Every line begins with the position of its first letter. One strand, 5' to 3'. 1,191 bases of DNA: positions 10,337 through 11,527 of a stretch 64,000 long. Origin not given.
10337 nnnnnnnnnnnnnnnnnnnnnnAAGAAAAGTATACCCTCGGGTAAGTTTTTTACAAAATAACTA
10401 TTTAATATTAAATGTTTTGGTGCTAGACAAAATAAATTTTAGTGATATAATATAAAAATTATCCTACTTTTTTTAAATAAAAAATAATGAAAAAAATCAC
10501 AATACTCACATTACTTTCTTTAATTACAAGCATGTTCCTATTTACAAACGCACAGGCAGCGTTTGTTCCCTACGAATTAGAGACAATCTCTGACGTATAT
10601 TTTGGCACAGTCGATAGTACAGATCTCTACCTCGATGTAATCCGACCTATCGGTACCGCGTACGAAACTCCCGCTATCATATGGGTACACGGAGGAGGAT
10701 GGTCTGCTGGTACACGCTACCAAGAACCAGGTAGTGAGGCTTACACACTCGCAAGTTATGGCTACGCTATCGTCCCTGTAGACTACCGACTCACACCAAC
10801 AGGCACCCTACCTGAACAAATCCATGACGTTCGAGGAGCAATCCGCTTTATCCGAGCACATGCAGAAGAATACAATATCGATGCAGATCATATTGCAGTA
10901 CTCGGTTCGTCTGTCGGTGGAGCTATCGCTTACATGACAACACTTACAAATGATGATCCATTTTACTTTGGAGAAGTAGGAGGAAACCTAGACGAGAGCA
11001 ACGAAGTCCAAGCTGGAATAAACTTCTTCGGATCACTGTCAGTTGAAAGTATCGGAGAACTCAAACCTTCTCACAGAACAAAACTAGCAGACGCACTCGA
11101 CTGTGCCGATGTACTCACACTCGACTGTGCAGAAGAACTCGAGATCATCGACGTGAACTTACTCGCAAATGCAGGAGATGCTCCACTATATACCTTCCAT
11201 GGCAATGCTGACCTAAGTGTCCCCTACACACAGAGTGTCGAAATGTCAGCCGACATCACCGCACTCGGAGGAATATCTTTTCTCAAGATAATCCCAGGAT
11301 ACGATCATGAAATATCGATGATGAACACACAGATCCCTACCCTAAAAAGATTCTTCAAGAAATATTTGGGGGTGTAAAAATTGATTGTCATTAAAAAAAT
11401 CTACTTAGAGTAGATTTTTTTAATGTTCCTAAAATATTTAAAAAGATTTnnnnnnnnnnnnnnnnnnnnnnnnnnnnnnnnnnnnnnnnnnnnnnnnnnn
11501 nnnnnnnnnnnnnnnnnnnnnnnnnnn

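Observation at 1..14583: Glycan-decoration island with a Nod-factor-like modification toolkit and six glycosyltransferases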

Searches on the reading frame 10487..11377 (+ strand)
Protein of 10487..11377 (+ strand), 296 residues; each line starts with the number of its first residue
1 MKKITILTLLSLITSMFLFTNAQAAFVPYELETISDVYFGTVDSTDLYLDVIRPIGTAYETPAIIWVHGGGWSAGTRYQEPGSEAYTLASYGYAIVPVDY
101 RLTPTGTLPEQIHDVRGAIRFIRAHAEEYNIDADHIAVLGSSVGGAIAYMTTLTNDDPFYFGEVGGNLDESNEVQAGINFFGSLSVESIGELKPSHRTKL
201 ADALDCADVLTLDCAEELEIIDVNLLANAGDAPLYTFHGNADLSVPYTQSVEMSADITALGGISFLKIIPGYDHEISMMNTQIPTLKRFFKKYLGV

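Call 6: search_protein_families(library=pfam, proteins=[window:10487-11377:+], max_evalue=0.01)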
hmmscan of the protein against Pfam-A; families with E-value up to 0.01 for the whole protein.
window:10487-11377:+ (296 aa): 7 families
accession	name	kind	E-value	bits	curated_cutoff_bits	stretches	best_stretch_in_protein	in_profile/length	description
PF20434.5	BD-FAE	-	1.1e-40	139.9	26.8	1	49-255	1-213/215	BD-FAE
PF07859.19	Abhydrolase_3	-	2.2e-16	60.7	25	1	64-155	1-92/210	alpha/beta hydrolase fold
PF00135.34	COesterase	-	1.6e-09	37.7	27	1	47-155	86-204/515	Carboxylesterase family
PF00326.27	Peptidase_S9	-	7.4e-09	35.8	22.6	1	85-160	7-90/213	Prolyl oligopeptidase family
PF12146.15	Hydrolase_4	-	1.4e-05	25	27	0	63-157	6-99/239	Serine aminopeptidase, S33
PF12697.13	Abhydrolase_6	-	0.00097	20.3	26.3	1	64-151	1-83/217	Alpha/beta hydrolase family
PF02230.22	Abhydrolase_2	-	0.0046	17.3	23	0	121-158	93-129/217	Phospholipase/Carboxylesterase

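Call 45: search_protein_families(library=ncbifam, proteins=[window:10487-11377:+], max_evalue=0.00001)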
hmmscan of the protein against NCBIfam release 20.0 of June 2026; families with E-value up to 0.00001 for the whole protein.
window:10487-11377:+ (296 aa): 9 families
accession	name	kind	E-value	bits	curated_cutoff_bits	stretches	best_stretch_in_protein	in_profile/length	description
NF052354.1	EstLipQMycob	equivalog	1.8e-18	66.4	700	1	35-261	138-360/418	esterase LipQ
NF058653.1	LipP1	equivalog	1.9e-18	66.3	350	1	43-156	54-166/300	LipP1 family hormone-sensitive lipase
NF033149.0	CHL_hydrolase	equivalog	1.6e-15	56.8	500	1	53-151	67-165/310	chloramphenicol hydrolase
NF007547.0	PRK10162.1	equivalog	6.5e-12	45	389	1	62-154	85-177/321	acetyl esterase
NF052620.1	AryltfaseLP1002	equivalog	4.2e-11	42.7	300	1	49-148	20-120/265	lp_1002 family arylesterase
NF042968.1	AcxylEst_AxeA1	equivalog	4e-08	32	700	1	62-149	49-135/459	acetylxylan esterase AxeA1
NF058649.1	GTSAG_HSLs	subfamily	3.4e-06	26.7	380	1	51-148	79-171/312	GTSAG motif subfamily hormone-sensitive lipase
NF058651.1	GESAG_HSLs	subfamily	4e-06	26.1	430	1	40-152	47-154/296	GESAG motif subfamily hormone-sensitive lipase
NF050058.1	e_dPHAscl_type1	hypoth_equivalog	6.2e-06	25.9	150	0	107-159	77-129/276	extracellular catalytic domain type 1 short-chain-length polyhydroxyalkanoate depolymerase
